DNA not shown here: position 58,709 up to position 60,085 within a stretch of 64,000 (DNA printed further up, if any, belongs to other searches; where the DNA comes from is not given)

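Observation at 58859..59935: Orphan AmmeMemoRadiSam-type radical SAM enzyme without AMMECR1 or MEMO1 partners nearby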

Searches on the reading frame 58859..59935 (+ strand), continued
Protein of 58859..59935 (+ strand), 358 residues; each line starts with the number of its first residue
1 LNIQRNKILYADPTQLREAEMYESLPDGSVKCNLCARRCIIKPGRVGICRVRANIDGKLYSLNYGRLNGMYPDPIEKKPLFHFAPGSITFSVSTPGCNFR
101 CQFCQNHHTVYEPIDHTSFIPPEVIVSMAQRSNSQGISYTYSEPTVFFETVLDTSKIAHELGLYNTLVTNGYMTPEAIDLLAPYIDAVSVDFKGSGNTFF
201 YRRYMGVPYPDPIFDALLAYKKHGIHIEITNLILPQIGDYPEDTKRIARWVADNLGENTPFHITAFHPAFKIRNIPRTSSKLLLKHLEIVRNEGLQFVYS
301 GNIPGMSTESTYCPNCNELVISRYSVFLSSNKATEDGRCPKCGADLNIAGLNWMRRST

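Call 52: search_solved_structures(query=A4, max_evalue=0.001, show_alignments=3)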
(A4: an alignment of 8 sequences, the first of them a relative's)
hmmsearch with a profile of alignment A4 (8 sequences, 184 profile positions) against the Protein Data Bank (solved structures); distinct sequences matched with E-value up to 0.001: 3.
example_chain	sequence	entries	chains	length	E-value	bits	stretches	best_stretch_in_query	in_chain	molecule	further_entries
1vaj_A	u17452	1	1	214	8e-46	158.9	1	15-183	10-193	Hypothetical protein PH0010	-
1zq7_A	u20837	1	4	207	9.2e-46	158.7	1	15-183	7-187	Hypothetical protein MM0484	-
1wsc_A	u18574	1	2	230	2.4e-31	111.7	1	6-183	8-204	Hypothetical protein ST0229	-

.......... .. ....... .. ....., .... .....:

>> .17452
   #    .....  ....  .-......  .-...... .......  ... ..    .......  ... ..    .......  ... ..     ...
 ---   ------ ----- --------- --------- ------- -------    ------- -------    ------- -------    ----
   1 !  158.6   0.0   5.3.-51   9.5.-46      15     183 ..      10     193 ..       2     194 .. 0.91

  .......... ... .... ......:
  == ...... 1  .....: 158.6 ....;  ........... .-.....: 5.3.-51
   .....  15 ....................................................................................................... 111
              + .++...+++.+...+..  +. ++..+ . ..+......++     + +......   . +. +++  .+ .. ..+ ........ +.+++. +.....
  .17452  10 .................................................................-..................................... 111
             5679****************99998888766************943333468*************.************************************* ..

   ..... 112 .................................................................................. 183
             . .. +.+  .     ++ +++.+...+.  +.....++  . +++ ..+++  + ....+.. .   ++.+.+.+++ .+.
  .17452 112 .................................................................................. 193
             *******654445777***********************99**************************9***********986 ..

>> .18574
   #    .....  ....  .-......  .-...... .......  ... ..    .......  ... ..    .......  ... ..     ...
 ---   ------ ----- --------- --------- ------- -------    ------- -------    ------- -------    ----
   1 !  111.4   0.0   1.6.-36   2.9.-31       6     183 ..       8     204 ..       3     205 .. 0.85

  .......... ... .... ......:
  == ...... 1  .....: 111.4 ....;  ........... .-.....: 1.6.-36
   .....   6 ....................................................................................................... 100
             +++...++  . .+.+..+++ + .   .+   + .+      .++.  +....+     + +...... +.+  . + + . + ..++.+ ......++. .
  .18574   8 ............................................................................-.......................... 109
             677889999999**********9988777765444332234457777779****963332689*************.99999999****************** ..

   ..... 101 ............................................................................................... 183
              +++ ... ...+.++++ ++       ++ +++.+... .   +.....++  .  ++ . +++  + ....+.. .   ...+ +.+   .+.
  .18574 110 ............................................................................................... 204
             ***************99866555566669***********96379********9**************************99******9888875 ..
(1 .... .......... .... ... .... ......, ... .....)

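Call 54: list_cluster_members(proteins=[P0001, P0121, window:58859-59932:+, P0122])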
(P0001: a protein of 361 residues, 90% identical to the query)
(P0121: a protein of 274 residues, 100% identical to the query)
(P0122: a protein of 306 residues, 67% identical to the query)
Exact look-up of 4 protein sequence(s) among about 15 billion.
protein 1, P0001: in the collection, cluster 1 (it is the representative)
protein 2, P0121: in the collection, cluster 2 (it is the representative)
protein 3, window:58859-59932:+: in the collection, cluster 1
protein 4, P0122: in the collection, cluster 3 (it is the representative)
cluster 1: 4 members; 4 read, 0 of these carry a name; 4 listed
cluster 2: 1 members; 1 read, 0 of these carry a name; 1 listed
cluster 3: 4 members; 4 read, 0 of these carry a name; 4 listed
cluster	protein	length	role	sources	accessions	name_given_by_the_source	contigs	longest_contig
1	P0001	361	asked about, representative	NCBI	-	-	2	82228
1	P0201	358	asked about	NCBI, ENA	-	-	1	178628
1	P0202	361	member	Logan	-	-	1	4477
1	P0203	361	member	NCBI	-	-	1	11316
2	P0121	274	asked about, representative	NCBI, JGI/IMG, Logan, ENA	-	-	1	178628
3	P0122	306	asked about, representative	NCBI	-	-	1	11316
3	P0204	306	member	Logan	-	-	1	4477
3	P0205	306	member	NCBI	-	-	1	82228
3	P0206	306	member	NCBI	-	-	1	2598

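Call 55: search_solved_structures(query=A1, max_evalue=0.001, show_alignments=0)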
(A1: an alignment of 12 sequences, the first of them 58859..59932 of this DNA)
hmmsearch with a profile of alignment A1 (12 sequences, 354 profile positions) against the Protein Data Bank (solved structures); distinct sequences matched with E-value up to 0.001: 5.
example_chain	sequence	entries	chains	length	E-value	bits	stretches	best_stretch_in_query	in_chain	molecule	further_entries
3c8f_A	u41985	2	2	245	2.7e-07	33.1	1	86-258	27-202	Pyruvate formate-lyase 1-activating enzyme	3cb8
8fo0_A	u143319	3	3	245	8.3e-07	31.5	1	86-257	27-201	Pyruvate formate-lyase 1-activating enzyme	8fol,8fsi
4k37_A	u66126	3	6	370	0.00071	21.9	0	78-168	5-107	Anaerobic sulfatase-maturating enzyme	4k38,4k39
4k36_A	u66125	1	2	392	0.0008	21.7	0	78-168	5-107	Anaerobic sulfatase-maturating enzyme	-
9p0p_A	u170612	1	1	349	0.00094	21.5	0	71-287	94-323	Ribosomal RNA large subunit methyltransferase Cfr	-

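Call 60: search_solved_structures(query=A5, max_evalue=0.001, show_alignments=0)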
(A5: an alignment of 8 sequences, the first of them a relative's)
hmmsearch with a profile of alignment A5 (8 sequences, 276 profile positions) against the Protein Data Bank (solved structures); distinct sequences matched with E-value up to 0.001: 6.
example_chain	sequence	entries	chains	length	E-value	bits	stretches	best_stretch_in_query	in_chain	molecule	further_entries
7kq8_A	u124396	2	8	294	1.5e-38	135.9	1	5-271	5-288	Protein MEMO1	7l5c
3bcz_A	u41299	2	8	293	1.5e-38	135.9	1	6-271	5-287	Protein MEMO1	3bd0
7m8h_A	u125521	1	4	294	2.2e-36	128.8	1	5-271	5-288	Protein MEMO1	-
5hee_A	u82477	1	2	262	9.9e-11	44.6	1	126-246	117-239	Putative uncharacterized protein, TK2203 protein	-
8iq8_A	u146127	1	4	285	1.1e-09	41.2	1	119-242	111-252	3,4-dihydroxyphenylacetate 2,3-dioxygenase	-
8k04_A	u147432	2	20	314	6.2e-06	28.9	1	57-190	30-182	2,3-dihydroxyphenylpropionate/2,3-dihydroxicinnamic acid 1,2-dioxygenase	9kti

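Call 64: search_protein_families(library=pfam, proteins=[L005:11011-11952:+, L099:3850-4740:+, L105:1657-2547:+, L108:11058-11939:+, L154:4353-5183:-], max_evalue=0.01)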
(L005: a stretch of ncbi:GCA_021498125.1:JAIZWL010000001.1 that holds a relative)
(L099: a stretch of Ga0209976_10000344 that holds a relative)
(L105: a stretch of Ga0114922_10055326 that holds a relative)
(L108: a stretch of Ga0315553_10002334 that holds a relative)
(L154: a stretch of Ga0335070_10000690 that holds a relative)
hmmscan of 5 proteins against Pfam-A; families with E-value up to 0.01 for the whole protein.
L005:11011-11952:+ (314 aa): 2 families
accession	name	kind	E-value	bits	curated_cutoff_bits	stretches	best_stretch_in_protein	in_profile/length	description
PF10977.13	DUF2797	-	1.1e-17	65.1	25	1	53-294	1-226/227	Protein of unknown function (DUF2797)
PF18640.6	LepB_N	-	0.0045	17.1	25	1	194-246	105-155/183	LepB N-terminal domain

L099:3850-4740:+ (297 aa): 1 family
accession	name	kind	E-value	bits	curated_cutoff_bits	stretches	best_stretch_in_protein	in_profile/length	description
PF10977.13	DUF2797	-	1.8e-13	51.3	25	1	38-279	1-227/227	Protein of unknown function (DUF2797)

L105:1657-2547:+ (297 aa): 1 family
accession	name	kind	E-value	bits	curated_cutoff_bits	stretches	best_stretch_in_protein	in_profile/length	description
PF10977.13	DUF2797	-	1.2e-18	68.2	25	1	38-279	1-227/227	Protein of unknown function (DUF2797)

L108:11058-11939:+ (294 aa): 1 family
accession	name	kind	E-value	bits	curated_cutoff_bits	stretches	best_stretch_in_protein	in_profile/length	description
PF10977.13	DUF2797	-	3.9e-13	50.2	25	1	95-276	56-227/227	Protein of unknown function (DUF2797)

L154:4353-5183:- (277 aa): 1 family
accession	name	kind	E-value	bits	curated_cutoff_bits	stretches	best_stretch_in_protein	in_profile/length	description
PF02900.23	LigB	-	3.6e-23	82.4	26.3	1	10-263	4-261/269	Catalytic LigB subunit of aromatic ring-opening dioxygenase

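Call 71: search_protein_families(library=ncbifam, proteins=[L154:4353-5183:-, L058:11151-11963:+, L063:100-906:+, L044:1673-2221:+, L076:11783-12361:+, L030:11032-12351:+, L074:2552-4174:+], max_evalue=0.00001)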
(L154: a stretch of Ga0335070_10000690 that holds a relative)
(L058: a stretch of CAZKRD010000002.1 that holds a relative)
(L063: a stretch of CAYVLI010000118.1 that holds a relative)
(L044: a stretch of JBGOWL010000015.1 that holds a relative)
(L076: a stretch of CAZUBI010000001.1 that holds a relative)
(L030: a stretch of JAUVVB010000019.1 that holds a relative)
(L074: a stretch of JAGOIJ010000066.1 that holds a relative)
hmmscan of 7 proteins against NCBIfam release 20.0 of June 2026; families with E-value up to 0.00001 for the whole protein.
L154:4353-5183:- (277 aa): 0 families

L058:11151-11963:+ (271 aa): 4 families
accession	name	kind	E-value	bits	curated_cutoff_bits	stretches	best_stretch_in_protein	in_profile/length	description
TIGR02298.1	HpaD_Fe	equivalog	8.6e-18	64.8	315.95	1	12-267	10-282/284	3,4-dihydroxyphenylacetate 2,3-dioxygenase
TIGR04336.1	AmmeMemoSam_B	hypoth_equivalog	6.5e-08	32.1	26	1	105-254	107-249/270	AmmeMemoRadiSam system protein B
NF009910.0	PRK13370.1-4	equivalog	1.5e-06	27.6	291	1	22-205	16-198/312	3-carboxyethylcatechol 2,3-dioxygenase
NF009901.0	PRK13364.1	subfamily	1.6e-06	27.5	290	1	84-232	86-238/279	class III extradiol dioxygenase family protein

L063:100-906:+ (269 aa): 2 families
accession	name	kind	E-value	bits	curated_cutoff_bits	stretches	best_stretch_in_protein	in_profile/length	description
TIGR04336.1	AmmeMemoSam_B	hypoth_equivalog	3.3e-97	325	26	1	5-267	1-269/270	AmmeMemoRadiSam system protein B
NF001987.0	PRK00782.1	equivalog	8.2e-90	300.7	295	1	4-268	2-265/267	MEMO1 family protein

L044:1673-2221:+ (183 aa): 3 families
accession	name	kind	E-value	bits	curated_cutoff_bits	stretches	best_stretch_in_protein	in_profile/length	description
TIGR04335.1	AmmeMemoSam_A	hypoth_equivalog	1.6e-44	151.4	99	1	18-179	3-174/175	AmmeMemoRadiSam system protein A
NF002000.0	PRK00801.1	equivalog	1.1e-33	116.1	273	1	16-168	10-169/201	hypothetical protein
TIGR00296.1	TIGR00296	hypoth_equivalog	7.1e-29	100.9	91.05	1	16-180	10-188/200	TIGR00296 family protein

L076:11783-12361:+ (193 aa): 3 families
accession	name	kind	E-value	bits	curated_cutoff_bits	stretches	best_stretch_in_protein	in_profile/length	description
TIGR04335.1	AmmeMemoSam_A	hypoth_equivalog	1.1e-54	184.4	99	1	14-190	2-175/175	AmmeMemoRadiSam system protein A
NF002000.0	PRK00801.1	equivalog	8.7e-39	132.7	273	1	5-192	2-186/201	hypothetical protein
TIGR00296.1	TIGR00296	hypoth_equivalog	3.9e-35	121.3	91.05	1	9-192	6-190/200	TIGR00296 family protein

L030:11032-12351:+ (440 aa): 7 families
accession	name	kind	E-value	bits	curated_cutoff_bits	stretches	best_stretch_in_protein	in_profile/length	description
TIGR04335.1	AmmeMemoSam_A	hypoth_equivalog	1.8e-41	141.4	99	1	277-439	3-175/175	AmmeMemoRadiSam system protein A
NF002000.0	PRK00801.1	equivalog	9.1e-34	116.3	273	1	277-435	12-180/201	hypothetical protein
TIGR00296.1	TIGR00296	hypoth_equivalog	7.7e-28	97.5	91.05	1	277-439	12-188/200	TIGR00296 family protein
TIGR02298.1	HpaD_Fe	equivalog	1.2e-14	54.4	315.95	1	13-240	16-255/284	3,4-dihydroxyphenylacetate 2,3-dioxygenase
TIGR04336.1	AmmeMemoSam_B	hypoth_equivalog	3.6e-10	39.6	26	1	45-246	65-244/270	AmmeMemoRadiSam system protein B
NF001987.0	PRK00782.1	equivalog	2.8e-08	33.3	295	1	91-238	98-230/267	MEMO1 family protein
NF009901.0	PRK13364.1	subfamily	1.5e-07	30.9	290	1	33-239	35-250/279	class III extradiol dioxygenase family protein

L074:2552-4174:+ (541 aa): 5 families
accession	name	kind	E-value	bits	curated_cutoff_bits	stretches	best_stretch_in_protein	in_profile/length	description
TIGR04336.1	AmmeMemoSam_B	hypoth_equivalog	1.5e-75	254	26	1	66-334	2-269/270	AmmeMemoRadiSam system protein B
NF001987.0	PRK00782.1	equivalog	9.6e-61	205.3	295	1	64-333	2-263/267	MEMO1 family protein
TIGR04335.1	AmmeMemoSam_A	hypoth_equivalog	2.2e-52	176.9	99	1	367-536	2-175/175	AmmeMemoRadiSam system protein A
NF002000.0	PRK00801.1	equivalog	1.8e-51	174.1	273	1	360-539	4-187/201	hypothetical protein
TIGR00296.1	TIGR00296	hypoth_equivalog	2e-41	141.9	91.05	1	367-540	11-192/200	TIGR00296 family protein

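Call 73: predict_structure(alignment_id=A6)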
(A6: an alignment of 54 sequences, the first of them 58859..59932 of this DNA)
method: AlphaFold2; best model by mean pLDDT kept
length: 358 residues; sequences in the alignment: 54
mean_pLDDT: 92.0   pTM: 0.92
mean pLDDT of the five models: 92.0, 91.3, 90.9, 90.8, 90.6
residues with pLDDT >= 90: 278; 70-90: 62; 50-70: 12; < 50: 6
segments of 3 or more residues with pLDDT < 50: 1-6
pLDDT, mean of each block of 10 residues (from residue 1): 45 83 97 96 92 94 90 92 96 89 83 73 97 97 89 98 97 97 98 96 95 98 98 95 98 98 89 88 96 97 87 97 91 97 98 85
secondary structure, 60 per line:
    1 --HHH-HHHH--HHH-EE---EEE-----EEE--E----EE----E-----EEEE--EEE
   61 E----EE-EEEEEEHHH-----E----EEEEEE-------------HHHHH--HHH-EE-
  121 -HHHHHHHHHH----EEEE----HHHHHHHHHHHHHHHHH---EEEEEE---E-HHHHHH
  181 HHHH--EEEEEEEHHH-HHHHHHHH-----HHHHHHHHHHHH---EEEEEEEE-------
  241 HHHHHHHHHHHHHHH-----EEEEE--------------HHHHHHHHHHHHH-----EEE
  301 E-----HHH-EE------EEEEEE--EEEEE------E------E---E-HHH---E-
elements in order: H7-10 E22-24 E30-32 E52-55 E58-61 E69-74 E88-93 H107-111 H122-131 E136-139 H144-160 E164-169 H175-184 E187-193 H198-205 H211-222 E226-233 H241-255 E261-265 H280-292 E298-301 E319-324 E327-331

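Call 81: search_protein_families(library=padloc, proteins=[window:58859-59932:+], max_evalue=0.001)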
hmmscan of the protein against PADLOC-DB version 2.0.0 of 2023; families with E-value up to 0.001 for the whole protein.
window:58859-59932:+ (358 aa): 2 families
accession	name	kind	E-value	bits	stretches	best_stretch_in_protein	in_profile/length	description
PDLC02903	pVip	-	6.3e-08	30.4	1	94-190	7-98/257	Viperins not associated with kinases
PDLC02904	pVip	-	5.9e-06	24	1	96-191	12-106/262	Viperins associated with kinases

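Call 82: search_protein_families(library=ncbifam, proteins=[L005:13823-14644:-], max_evalue=0.001)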
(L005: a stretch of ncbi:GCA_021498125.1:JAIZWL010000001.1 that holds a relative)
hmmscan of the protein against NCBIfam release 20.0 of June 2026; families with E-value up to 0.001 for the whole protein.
L005:13823-14644:- (273 aa): 17 families
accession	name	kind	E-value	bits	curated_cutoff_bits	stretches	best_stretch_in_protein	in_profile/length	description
TIGR01290.1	nifB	equivalog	3.3e-59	200.7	343.65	1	10-270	12-279/441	nitrogenase cofactor biosynthesis protein NifB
TIGR02666.1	moaA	equivalog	7.5e-19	67.9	284.05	1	16-217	4-188/336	GTP 3',8-cyclase MoaA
TIGR02668.1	moaA_archaeal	equivalog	6.3e-16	58.2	325.25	1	16-219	4-184/303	GTP 3',8-cyclase MoaA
NF001199.0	PRK00164.2-1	equivalog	2.2e-14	53.3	231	1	17-205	7-171/308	GTP 3',8-cyclase MoaA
TIGR04317.1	W_rSAM_matur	equivalog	6.3e-14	51.8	380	1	23-148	5-119/349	tungsten cofactor oxidoreductase radical SAM maturase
TIGR04055.1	rSAM_NirJ2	equivalog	1.4e-11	44.5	500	1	30-227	8-179/326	putative heme d1 biosynthesis radical SAM protein NirJ2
TIGR04545.1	rSAM_ahbD_hemeb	equivalog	2.1e-09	37.3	500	1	28-228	6-181/339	heme b synthase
TIGR04053.2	TIGR04053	equivalog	6.2e-09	35.6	395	1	58-241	37-205/366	TIGR04053 family radical SAM/SPASM domain-containing protein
TIGR04311.1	rSAM_Geo_metal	subfamily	1.1e-07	31.3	400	1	23-220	4-185/423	radical SAM/SPASM family putative metalloenzyme maturase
NF050035.1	rSAM_WgK_link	exception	6.2e-07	28.7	650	1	24-150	11-127/367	radical SAM/SPASM peptide maturase WgkB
NF038283.1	viperin_w_prok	equivalog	6.8e-07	28.7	180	1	29-195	9-164/281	viperin family antiviral radical SAM protein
TIGR04038.1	tatD_link_rSAM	subfamily_domain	5.8e-06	26.2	129.7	1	22-209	8-182/192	TatD family nuclease-associated radical SAM protein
TIGR04466.1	rSAM_BlsE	equivalog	6.2e-06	25.9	400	1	78-216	48-169/327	cytosylglucuronate decarboxylase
TIGR04051.1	rSAM_NirJ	equivalog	3.5e-05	22.9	515.45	1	30-147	10-115/354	heme d1 biosynthesis radical SAM protein NirJ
NF045646.2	rSAM_Se_TrsS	equivalog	0.00036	19.2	490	1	24-207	88-249/441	radical SAM (seleno)protein TrsS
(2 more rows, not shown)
